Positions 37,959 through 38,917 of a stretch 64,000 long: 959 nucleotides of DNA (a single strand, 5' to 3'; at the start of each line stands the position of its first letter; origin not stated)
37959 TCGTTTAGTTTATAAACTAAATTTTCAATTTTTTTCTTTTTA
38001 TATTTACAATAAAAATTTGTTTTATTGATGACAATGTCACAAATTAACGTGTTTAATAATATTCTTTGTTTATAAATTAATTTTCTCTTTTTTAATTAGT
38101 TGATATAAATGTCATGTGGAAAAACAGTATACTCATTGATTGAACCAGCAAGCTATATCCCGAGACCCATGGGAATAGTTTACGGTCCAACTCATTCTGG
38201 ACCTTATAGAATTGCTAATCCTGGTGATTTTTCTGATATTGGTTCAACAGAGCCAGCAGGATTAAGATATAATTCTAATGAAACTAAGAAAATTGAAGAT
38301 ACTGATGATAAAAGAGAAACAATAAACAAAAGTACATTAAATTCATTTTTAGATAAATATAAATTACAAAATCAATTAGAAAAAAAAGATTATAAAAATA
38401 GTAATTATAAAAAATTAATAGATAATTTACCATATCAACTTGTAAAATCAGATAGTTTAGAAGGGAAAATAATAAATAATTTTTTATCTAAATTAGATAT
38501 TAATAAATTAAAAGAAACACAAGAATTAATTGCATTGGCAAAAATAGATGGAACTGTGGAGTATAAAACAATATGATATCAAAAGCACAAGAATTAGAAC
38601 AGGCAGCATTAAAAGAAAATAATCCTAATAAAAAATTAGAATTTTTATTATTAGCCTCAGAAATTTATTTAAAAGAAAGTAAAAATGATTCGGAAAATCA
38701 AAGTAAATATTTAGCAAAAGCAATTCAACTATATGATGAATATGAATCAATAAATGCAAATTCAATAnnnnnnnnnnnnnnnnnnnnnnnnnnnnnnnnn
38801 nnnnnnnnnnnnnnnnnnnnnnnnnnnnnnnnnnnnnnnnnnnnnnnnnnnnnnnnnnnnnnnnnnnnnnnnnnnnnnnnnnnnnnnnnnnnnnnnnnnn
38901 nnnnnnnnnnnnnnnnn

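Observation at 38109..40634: Translationally coupled operon: bipartite small protein, MIT-like AAA+ ATPase and radical SAM/SPASM maturase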

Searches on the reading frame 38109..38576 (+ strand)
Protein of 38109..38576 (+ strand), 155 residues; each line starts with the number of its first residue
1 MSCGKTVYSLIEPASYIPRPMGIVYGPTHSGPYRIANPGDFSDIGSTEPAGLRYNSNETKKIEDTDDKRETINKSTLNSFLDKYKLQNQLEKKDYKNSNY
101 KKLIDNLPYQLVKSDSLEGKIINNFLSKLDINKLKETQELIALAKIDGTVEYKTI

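Call 3: search_protein_families(library=pfam, proteins=[window:38109-38576:+], max_evalue=0.01)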
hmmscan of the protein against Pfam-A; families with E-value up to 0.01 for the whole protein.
window:38109-38576:+ (155 aa): 0 families

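Call 4: search_protein_families(library=ncbifam, proteins=[window:38109-38576:+], max_evalue=0.01)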
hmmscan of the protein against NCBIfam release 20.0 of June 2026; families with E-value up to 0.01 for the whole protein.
window:38109-38576:+ (155 aa): 0 families
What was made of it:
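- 38109..38576 (+): Gene 1: a 155-aa protein. The N-terminal half is rich in P, G and Y. The C-terminal half is K/L/N-rich and I read it as probably helical (not predicted here). It is the presumed client or substrate. It has no Pfam or NCBIfam hit (calls 3, 4).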

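Call 9: find_homologous_proteins(query=window:38109-38576:+, max_evalue=0.01)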
Query window:38109-38576:+ (155 aa): 1 proteins with E <= 0.01 among 44 candidates.
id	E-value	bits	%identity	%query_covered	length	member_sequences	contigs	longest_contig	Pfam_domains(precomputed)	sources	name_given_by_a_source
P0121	6.2e-89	314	100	94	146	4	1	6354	-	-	-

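Call 72: search_protein_families(library=padloc, proteins=[window:38109-38576:+], max_evalue=0.001)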
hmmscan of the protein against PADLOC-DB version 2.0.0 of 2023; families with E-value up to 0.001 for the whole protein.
window:38109-38576:+ (155 aa): 0 families
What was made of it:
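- On Known anti-phage systems (PADLOC): The small protein has no hit (call 72).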

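Call 73: search_protein_representatives(protein=window:38109-38576:+)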
Query: 155 residues. Proteins with E-value up to 0.001 (for the whole library): 1; up to 1e-10: 1; up to 1e-30: 1. The best 1 are listed.
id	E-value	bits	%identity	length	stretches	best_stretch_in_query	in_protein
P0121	2.0e-89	313.5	100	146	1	10-155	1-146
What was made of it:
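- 38109..38576 (+): It has no sequence homologue apart from itself among 5.8 billion clusters and 1.84 billion representatives (calls 9, 73).
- Tried and rejected: Exhaustive searches with the 155-aa protein (calls 9, 73).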

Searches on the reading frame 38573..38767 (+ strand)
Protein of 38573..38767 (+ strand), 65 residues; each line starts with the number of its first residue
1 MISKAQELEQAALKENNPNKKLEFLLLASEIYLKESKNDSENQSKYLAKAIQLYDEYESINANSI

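Call 34: search_solved_structures(query=A3, max_evalue=10, show_alignments=2)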
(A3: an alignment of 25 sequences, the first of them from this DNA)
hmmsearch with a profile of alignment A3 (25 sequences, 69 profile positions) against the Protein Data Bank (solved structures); distinct sequences matched with E-value up to 10: 22.
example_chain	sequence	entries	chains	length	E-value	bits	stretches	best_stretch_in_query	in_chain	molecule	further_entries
8qai_A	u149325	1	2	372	0.00016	24.9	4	42-67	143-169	sc-CC-7-LI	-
7ah0_A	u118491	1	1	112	0.00039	23.6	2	34-66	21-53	4D2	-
2mpk_A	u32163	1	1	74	0.00042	23.6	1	1-47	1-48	Chitin synthase 1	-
8ccr_A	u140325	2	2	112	0.00051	23.3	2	34-66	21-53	4D2 (mutant T19D)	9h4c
8j07_d3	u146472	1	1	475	0.021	18.1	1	38-61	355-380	Tetratricopeptide repeat protein 29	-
8uc6_C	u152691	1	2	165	0.026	17.8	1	5-65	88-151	Calpain-7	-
9i38_A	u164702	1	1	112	0.034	17.4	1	33-67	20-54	m4D2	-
3fd2_A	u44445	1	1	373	0.044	17.1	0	5-35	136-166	Site-specific DNA endonuclease I-MsoI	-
5jqz_A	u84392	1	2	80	0.098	16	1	30-64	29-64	De novo designed homotetramer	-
9lp2_C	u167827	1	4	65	0.1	15.9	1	6-65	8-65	dAID23.4S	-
9k7u_A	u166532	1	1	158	0.19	15.1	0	10-38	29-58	Heter-Zn2-HEHE-22A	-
4hb1_A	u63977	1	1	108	0.23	14.8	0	48-67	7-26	DHP1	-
9lns_A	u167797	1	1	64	0.32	14.3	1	5-63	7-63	dAIT17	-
6eou_A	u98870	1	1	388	0.36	14.2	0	43-63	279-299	UDP-N-acetylglucosamine--peptide N-acetylglucosaminyltransferase 110 kDa subunit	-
9mf4_B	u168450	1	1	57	0.36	14.1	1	4-58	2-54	De novo designed cspg67 minibinder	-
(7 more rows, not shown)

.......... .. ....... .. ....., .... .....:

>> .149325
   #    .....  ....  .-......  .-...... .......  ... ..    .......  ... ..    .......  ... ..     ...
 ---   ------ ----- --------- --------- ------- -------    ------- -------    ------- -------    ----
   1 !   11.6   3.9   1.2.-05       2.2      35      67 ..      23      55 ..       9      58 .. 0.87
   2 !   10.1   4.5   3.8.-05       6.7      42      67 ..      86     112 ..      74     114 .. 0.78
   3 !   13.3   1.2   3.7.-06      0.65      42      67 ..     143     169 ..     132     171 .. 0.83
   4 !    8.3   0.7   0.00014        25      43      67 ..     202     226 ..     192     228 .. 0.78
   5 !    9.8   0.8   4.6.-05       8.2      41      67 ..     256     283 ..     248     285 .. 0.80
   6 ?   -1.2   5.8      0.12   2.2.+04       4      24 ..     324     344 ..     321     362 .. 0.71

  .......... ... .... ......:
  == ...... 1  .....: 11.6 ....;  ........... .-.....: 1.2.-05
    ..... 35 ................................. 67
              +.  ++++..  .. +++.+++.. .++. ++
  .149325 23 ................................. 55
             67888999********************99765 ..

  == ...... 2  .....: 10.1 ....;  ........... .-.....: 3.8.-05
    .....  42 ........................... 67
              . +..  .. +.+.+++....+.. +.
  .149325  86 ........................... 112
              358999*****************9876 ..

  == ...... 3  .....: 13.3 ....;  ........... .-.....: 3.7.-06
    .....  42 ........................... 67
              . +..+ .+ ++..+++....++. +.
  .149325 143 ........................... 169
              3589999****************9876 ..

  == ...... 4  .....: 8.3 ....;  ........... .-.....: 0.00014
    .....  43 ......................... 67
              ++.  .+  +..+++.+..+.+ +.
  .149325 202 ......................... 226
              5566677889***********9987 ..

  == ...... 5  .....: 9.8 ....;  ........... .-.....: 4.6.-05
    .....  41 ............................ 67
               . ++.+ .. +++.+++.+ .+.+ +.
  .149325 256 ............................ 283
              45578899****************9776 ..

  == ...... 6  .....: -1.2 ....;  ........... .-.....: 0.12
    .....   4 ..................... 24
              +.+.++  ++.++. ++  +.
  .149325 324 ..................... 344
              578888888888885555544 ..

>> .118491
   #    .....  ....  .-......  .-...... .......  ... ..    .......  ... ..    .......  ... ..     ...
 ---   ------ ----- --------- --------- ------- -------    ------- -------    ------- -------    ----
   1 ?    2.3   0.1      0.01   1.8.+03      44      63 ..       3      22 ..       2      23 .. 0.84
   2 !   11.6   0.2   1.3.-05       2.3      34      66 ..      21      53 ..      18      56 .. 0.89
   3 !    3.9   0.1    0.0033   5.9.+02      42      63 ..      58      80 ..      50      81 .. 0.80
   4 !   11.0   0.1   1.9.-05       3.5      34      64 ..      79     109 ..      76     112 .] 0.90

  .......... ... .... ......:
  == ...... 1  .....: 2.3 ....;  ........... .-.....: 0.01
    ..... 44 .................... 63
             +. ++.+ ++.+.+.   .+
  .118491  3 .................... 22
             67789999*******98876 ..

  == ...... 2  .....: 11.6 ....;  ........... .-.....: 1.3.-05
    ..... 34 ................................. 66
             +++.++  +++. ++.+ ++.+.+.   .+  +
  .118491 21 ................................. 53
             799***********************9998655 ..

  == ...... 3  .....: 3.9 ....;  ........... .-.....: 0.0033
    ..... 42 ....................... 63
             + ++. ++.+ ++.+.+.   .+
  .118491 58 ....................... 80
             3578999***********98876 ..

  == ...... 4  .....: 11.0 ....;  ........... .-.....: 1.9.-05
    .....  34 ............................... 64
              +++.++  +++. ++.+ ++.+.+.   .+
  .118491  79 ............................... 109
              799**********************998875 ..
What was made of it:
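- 38573..38764 (+): MIT/TPR-like three-helix N-domain (residues 1-64). A sequence profile hits a chitin-synthase MIT domain at E=4e-4 and calpain-7 at E=0.026 (call 34).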

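Call 35: search_protein_families(library=pfam, alignment_id=A3, max_evalue=10)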
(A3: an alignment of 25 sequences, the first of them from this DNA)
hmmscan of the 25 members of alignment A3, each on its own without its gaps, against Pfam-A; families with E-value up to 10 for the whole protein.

A. member 1, seq(65 aa): 1 family
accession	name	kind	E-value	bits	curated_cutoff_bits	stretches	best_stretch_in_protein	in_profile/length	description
PF02956.20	TT_ORF1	-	0.11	11.6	27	1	5-61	240-298/525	TT viral orf 1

B. families by the number of members that match (of 25 scanned): 29 families (the first 25 are shown)
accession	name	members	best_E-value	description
PF07719.23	TPR_2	10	0.0026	Tetratricopeptide repeat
PF13181.12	TPR_8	6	0.0013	Tetratricopeptide repeat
PF04212.24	MIT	6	0.0018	MIT (microtubule interacting and transport) domain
PF14938.12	SNAP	5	0.00017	Soluble NSF attachment protein, SNAP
PF08238.18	Sel1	3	0.0026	Sel1 repeat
PF00515.34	TPR_1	3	0.0041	Tetratricopeptide repeat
PF13424.12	TPR_12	2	0.021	Tetratricopeptide repeat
PF19312.4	NtrY_N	2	0.025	NtrY N-terminal region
PF01993.23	MTD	1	0.0039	methylene-5,6,7,8-tetrahydromethanopterin dehydrogenase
PF02915.23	Rubrerythrin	1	0.011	Rubrerythrin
PF09279.17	EF-hand_like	1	0.014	Phosphoinositide-specific phospholipase C, efhand-like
PF11186.13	DUF2972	1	0.016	Protein of unknown function (DUF2972)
PF21747.2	YpoC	1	0.025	YpoC-like protein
PF23871.1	DUF7226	1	0.043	Domain of unknown function (DUF7226)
PF10193.14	Telomere_reg-2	1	0.05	Telomere length regulation protein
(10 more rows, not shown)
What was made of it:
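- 38573..38764 (+): Pfam MIT matches 6 of 25 members (call 35).
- On CdvC/Vps4: Sequence support is weak (calls 34, 35).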

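Call 60: predict_structure(alignment_id=A5)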
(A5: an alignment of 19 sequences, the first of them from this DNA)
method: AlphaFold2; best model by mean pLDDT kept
length: 65 residues; sequences in the alignment: 19
mean_pLDDT: 96.8   pTM: 0.83
mean pLDDT of the five models: 96.8, 96.4, 96.4, 96.0, 95.8
residues with pLDDT >= 90: 61; 70-90: 3; 50-70: 1; < 50: 0
segments of 3 or more residues with pLDDT < 50: none
pLDDT, mean of each block of 10 residues (from residue 1): 97 97 98 98 98 98 85
secondary structure, 60 per line:
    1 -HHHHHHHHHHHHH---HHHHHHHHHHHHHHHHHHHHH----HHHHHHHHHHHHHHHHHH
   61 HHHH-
elements in order: H2-14 H18-38 H43-64
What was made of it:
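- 38573..38764 (+): The AlphaFold2 model has pLDDT 96.8 (call 60).
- On CdvC/Vps4: The AlphaFold2 N-domain has pLDDT 96.8 (call 60).
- On Proteasome-activating nucleotidase (PAN): The N-domain is a three-helix bundle (call 60).
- Checked: It is a confident three-helix bundle (pLDDT 96.8, call 60).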

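Call 63: fold_search(model_id=the predicted structure, library=pdb)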
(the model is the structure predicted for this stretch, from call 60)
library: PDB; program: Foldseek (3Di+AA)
matches with E <= 10: 167; with E <= 0.001: 0
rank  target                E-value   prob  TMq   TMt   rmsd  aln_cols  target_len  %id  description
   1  2cpt_MODEL_1_A        1.7e-01  1.00  0.84  0.49   1.5        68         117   20  Solution structure of MIT domain from human SKD1 (released 2005-11-19)
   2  1yxr_MODEL_1_A        3.6e-01  1.00  0.85  0.73   1.6        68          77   24  NMR Structure of VPS4A MIT Domain (released 2005-09-06)
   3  4u7y_A                5.6e-01  0.99  0.84  0.67   1.7        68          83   20  Structure of the complex of VPS4B MIT and IST1 MIM (released 2015-02-11)
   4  2jqh_MODEL_1_A        6.3e-01  0.99  0.84  0.77   1.6        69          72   20  VPS4B MIT (released 2007-10-16)
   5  4dnk_B                6.7e-01  0.96  0.76  0.24   2.2        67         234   15  Crystal structure of a tyrosine 3-monooxygenase/tryptophan 5-monooxygenase activation protein, beta polypeptide (YWHAB (released 2012-02-22)
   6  8uc6_B                7.6e-01  0.99  0.84  0.38   1.4        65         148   26  Calpain-7:IST1 Complex (released 2023-10-25)
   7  8eq8_B                7.6e-01  0.96  0.77  0.24   2.3        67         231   16  The crystal structure of 14-3-3 Beta containing 3-nitrotyrosine at position Y130 (released 2023-01-25)
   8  2jq9_MODEL_1_A        8.6e-01  0.97  0.85  0.79   1.8        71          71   22  VPS4A MIT-CHMP1A complex (released 2007-10-16)
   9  7obk_A                1.3e+00  0.93  0.71  0.20   1.0        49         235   12  Crystal structure of 14-3-3 sigma in complex with PKR phosphopeptide (released 2022-05-04)
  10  5bt1_B                1.4e+00  0.85  0.69  0.20   1.6        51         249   16  histone chaperone Hif1 playing with histone H2A-H2B dimer (released 2016-10-26)
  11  5fvl_A                1.4e+00  0.51  0.55  0.44   4.6        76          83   20  Crystal structure of Vps4-Vps20 complex from S.cerevisiae (released 2016-04-27)
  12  2bq0_B                1.5e+00  0.92  0.75  0.23   1.3        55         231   18  14-3-3 Protein Beta (Human) (released 2005-05-06)
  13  5hf3_A                1.5e+00  0.91  0.71  0.21   1.1        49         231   12  Crystal structure of C-terminal modified Tau peptide-hybrid 201D with 14-3-3sigma (released 2016-01-27)
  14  4a5x_A                1.6e+00  0.91  0.84  0.75   1.7        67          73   16  Structures of MITD1 (released 2012-11-14)
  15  4a5x_B                1.7e+00  0.90  0.83  0.75   1.7        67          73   16  Structures of MITD1 (released 2012-11-14)
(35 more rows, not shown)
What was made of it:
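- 38573..38764 (+): The Foldseek top hits are VPS4A/B, calpain-7, MITD1 and Sulfolobus CdvC MIT domains, with TM 0.84-0.85 and rmsd 1.5-1.7 Å (call 63).
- Checked: Its best structural matches are MIT domains, with TM 0.84-0.85 (call 63).
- The model matches MIT domains (calls 60, 63, 34, 35).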
